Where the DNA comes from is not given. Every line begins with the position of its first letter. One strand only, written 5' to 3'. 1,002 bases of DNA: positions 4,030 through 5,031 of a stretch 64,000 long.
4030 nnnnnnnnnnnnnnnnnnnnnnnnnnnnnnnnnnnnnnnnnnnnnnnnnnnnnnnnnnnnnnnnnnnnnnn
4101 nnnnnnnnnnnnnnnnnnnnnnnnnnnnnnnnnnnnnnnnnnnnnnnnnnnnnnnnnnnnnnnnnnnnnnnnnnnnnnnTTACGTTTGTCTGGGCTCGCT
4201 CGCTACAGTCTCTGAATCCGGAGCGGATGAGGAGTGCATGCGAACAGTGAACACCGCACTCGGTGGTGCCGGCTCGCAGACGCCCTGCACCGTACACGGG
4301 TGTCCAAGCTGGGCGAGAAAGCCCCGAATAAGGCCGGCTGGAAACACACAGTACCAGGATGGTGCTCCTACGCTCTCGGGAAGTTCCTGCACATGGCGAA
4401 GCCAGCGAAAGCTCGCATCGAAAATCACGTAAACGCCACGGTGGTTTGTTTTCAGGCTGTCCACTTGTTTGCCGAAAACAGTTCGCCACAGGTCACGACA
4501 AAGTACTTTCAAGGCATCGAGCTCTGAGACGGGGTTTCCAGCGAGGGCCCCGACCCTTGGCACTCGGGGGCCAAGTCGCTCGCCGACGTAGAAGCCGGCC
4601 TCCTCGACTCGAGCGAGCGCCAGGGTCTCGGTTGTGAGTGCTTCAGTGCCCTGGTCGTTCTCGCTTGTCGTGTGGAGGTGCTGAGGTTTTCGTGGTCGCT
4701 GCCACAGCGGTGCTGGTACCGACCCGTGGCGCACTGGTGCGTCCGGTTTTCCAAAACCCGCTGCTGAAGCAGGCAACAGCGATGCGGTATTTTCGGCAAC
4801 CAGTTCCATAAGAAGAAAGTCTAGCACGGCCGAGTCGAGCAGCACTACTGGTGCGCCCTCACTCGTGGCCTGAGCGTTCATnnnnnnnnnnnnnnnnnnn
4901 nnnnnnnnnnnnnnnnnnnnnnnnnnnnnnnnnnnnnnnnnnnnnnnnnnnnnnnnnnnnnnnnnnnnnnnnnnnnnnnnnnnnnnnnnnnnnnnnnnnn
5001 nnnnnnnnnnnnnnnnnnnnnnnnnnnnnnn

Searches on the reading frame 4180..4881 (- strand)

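Call 69: search_protein_families(library=pfam, proteins=[window:4180-4881:-], max_evalue=0.001)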
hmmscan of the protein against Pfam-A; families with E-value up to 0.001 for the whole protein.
window:4180-4881:- (233 aa): 1 family
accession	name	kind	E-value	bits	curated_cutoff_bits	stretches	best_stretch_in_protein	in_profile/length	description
PF04051.21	TRAPP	-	5.3e-27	94.9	27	1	68-214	23-152/154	Transport protein particle (TRAPP) component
